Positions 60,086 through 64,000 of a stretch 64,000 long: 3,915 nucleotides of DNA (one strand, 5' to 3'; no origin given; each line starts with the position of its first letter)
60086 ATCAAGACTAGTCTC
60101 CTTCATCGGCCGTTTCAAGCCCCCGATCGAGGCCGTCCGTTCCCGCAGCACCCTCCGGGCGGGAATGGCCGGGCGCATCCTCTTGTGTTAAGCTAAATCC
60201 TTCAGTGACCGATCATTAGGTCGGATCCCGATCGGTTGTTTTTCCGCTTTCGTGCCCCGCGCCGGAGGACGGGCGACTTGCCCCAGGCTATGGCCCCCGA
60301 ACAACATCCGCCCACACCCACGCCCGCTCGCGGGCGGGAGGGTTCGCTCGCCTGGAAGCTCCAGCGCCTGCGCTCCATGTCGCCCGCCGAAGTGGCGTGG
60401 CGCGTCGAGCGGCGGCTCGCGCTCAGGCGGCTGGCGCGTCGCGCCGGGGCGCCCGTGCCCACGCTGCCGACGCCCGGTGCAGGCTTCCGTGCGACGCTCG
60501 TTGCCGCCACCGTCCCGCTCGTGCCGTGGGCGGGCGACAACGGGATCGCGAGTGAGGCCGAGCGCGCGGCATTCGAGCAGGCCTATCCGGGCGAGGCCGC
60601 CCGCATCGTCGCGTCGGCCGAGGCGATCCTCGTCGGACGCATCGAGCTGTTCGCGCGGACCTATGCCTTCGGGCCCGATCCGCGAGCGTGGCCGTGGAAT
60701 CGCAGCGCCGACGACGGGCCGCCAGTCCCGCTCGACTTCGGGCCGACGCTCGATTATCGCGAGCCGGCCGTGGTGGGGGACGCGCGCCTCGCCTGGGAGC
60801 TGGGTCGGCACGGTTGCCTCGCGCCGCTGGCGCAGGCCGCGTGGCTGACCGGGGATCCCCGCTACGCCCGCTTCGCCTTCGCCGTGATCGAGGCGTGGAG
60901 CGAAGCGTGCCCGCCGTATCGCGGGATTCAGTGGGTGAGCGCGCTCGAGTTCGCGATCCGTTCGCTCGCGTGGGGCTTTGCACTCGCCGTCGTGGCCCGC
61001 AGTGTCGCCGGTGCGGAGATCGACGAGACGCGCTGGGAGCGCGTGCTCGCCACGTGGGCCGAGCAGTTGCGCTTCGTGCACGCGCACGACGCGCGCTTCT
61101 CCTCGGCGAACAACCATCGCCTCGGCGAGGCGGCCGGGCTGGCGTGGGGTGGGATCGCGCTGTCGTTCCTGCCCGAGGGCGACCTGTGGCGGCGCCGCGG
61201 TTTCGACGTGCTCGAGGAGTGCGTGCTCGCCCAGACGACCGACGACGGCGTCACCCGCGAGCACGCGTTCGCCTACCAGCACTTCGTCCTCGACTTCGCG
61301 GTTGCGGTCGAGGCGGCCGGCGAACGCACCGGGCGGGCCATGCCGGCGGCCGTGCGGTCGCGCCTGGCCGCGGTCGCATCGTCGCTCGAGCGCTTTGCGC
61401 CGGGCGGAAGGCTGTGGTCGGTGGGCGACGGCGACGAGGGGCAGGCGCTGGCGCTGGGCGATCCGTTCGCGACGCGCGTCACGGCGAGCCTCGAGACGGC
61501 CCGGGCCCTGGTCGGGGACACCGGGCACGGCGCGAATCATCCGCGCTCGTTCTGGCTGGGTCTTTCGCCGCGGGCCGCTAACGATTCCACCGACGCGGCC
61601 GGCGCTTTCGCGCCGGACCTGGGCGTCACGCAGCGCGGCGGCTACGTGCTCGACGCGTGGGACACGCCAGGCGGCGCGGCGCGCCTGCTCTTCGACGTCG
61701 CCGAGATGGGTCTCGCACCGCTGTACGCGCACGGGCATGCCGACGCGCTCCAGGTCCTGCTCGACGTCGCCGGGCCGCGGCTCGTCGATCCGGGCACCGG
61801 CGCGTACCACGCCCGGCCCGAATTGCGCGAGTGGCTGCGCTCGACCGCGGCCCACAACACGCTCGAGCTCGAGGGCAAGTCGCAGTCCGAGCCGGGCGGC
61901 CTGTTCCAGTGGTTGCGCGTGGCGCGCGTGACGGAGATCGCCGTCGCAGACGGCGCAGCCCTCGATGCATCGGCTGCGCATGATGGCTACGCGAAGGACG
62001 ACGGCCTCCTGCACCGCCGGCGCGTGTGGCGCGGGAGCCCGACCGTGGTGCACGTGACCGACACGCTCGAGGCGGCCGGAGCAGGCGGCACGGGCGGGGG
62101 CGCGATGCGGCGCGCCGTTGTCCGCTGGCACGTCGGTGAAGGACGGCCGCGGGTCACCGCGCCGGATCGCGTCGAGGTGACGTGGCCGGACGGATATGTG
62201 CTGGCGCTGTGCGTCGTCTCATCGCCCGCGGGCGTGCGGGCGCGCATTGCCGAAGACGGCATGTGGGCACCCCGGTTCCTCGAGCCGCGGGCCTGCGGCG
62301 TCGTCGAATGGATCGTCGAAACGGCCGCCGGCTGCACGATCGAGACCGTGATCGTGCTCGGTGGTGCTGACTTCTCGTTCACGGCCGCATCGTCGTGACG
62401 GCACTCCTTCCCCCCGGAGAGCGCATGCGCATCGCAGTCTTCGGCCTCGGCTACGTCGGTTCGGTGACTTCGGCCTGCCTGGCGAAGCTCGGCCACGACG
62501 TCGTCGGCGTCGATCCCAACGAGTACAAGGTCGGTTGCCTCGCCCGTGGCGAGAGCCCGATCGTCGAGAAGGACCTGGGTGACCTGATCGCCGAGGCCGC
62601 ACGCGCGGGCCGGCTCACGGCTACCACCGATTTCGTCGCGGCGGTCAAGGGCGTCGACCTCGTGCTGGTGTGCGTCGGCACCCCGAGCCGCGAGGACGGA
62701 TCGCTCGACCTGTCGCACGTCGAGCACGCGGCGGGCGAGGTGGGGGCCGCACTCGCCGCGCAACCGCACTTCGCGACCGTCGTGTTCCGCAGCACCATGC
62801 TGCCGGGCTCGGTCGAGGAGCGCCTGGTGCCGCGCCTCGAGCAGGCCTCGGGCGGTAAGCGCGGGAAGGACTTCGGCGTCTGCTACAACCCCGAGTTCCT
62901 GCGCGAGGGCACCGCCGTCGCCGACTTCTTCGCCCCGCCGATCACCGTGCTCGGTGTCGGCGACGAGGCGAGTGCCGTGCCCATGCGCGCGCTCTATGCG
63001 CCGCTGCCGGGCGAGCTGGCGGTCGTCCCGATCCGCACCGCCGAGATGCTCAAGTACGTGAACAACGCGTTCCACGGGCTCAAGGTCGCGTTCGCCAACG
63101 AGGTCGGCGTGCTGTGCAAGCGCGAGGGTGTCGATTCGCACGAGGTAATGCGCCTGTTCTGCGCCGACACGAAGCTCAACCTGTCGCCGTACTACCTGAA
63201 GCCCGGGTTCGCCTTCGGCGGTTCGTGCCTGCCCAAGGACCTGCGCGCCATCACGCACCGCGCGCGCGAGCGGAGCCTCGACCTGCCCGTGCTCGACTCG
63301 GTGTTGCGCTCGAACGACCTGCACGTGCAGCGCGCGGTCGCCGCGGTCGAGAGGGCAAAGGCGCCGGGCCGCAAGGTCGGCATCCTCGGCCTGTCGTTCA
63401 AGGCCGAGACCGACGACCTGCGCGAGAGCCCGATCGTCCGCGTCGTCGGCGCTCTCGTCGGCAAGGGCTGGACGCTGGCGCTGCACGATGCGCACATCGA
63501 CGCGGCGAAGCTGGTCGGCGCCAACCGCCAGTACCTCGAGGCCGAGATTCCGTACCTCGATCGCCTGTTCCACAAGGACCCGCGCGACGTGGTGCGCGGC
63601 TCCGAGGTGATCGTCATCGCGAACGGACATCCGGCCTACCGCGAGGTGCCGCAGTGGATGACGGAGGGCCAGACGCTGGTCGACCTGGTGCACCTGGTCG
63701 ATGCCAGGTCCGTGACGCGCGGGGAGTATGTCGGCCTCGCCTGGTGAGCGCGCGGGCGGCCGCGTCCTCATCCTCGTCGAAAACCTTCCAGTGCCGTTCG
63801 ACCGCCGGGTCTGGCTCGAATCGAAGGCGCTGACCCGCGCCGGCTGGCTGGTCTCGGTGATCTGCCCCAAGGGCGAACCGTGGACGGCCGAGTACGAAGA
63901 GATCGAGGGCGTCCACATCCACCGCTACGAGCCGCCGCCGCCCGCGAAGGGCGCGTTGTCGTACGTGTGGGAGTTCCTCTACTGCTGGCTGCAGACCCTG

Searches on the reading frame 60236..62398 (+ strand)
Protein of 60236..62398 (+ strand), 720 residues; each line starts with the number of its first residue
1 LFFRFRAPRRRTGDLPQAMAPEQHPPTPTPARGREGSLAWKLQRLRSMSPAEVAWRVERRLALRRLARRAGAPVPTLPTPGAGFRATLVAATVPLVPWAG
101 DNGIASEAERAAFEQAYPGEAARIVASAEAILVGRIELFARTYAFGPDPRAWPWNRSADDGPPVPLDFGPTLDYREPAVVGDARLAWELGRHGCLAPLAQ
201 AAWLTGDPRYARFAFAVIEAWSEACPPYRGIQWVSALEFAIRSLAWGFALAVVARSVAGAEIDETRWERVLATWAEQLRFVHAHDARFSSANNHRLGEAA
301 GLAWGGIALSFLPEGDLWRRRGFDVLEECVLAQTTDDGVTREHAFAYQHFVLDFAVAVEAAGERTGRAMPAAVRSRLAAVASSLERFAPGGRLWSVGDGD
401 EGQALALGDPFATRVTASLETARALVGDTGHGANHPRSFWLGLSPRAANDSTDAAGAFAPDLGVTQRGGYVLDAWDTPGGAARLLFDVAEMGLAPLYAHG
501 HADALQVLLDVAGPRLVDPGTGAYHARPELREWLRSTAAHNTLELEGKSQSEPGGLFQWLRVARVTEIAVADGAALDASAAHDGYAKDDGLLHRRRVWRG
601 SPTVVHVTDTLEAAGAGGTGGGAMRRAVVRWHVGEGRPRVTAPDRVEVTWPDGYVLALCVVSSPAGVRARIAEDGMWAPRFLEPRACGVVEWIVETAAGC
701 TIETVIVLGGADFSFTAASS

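Call 9: search_protein_families(library=pfam, proteins=[window:60236-62398:+], max_evalue=0.01)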
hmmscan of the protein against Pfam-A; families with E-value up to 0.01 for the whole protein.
window:60236-62398:+ (720 aa): 3 families
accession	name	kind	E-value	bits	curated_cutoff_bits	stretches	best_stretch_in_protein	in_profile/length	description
PF07940.18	Hepar_II_III_C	-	6.8e-37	127.7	24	1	470-687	15-218/237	Heparinase II/III-like, C-terminal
PF16889.11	Hepar_II_III_N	-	4.6e-13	49.7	22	1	181-367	93-278/340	Heparinase II/III N-terminus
PF05426.18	Alginate_lyase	-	0.0016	18.4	22.2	1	198-370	65-249/275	Alginate lyase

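Call 87: search_protein_families(library=ncbifam, proteins=[window:60236-62398:+], max_evalue=1e-8)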
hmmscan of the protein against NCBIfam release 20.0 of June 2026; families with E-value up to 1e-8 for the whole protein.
window:60236-62398:+ (720 aa): 0 families

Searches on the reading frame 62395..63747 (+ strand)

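Call 9: search_protein_families(library=pfam, proteins=[window:62395-63747:+], max_evalue=0.01)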
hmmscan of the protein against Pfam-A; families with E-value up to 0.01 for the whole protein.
window:62395-63747:+ (450 aa): 6 families
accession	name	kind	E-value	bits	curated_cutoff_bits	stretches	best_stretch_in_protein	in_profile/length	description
PF03721.20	UDPG_MGDP_dh_N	-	2.9e-52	177.4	27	1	11-197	1-184/187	UDP-glucose/GDP-mannose dehydrogenase family, NAD binding domain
PF00984.24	UDPG_MGDP_dh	-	2.1e-28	98.7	25.4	1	214-308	1-93/94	UDP-glucose/GDP-mannose dehydrogenase family, central domain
PF03720.21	UDPG_MGDP_dh_C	-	6.2e-16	59.1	30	1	329-436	1-102/103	UDP-glucose/GDP-mannose dehydrogenase family, UDP binding domain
PF02558.23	ApbA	-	0.00041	20.4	22.2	1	13-94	1-74/150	Ketopantoate reductase PanE/ApbA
PF03807.23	F420_oxidored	-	0.0035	18.4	21.6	0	12-94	1-67/94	NADP oxidoreductase coenzyme F420-dependent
PF14833.11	NAD_binding_11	-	0.0065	17.1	30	0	217-254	4-41/122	NAD-binding of NADP-dependent 3-hydroxyisobutyrate dehydrogenase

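Call 87: search_protein_families(library=ncbifam, proteins=[window:62395-63747:+], max_evalue=1e-8)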
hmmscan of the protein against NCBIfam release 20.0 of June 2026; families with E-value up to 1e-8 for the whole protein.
window:62395-63747:+ (450 aa): 7 families
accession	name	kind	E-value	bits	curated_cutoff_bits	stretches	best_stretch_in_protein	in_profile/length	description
TIGR03026.1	NDP-sugDHase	subfamily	4e-117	391.4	189.8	1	11-424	1-404/413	nucleotide sugar dehydrogenase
NF041297.1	UDPGDh_AglM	equivalog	2.4e-94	316.7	670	1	11-366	1-357/429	UDP-glucose 6-dehydrogenase AglM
NF047673.2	TeichurnBiosyTuaD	equivalog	9e-67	226.1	700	1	12-381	3-368/439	UDP-glucose 6-dehydrogenase TuaD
NF040825.1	UDPMaNacDH_Arch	equivalog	1.1e-48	166.2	750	1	11-441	1-401/418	UDP-N-acetyl-D-mannosamine dehydrogenase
NF008286.0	PRK11064.1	equivalog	2.7e-41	141.5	459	1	12-430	5-414/420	UDP-N-acetyl-D-mannosamine dehydrogenase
NF011729.0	PRK15182.1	equivalog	3.3e-24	85.4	592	1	10-372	6-361/425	Vi polysaccharide biosynthesis UDP-N-acetylglucosamine C-6 dehydrogenase TviB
NF011631.0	PRK15057.1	equivalog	2.9e-22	79.3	757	1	11-364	1-335/388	UDP-glucose 6-dehydrogenase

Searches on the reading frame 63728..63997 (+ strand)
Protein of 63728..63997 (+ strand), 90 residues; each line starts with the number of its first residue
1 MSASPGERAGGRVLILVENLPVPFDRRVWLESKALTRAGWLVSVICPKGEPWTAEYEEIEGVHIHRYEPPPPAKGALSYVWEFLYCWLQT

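Call 10: search_protein_families(library=pfam, proteins=[window:63728-63997:+], max_evalue=0.01)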
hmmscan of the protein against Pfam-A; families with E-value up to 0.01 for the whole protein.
window:63728-63997:+ (90 aa): 1 family
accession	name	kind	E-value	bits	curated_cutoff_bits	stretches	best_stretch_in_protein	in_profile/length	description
PF13579.12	Glyco_trans_4_4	-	0.00013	22.7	29.7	1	28-83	7-63/158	Glycosyl transferase 4-like domain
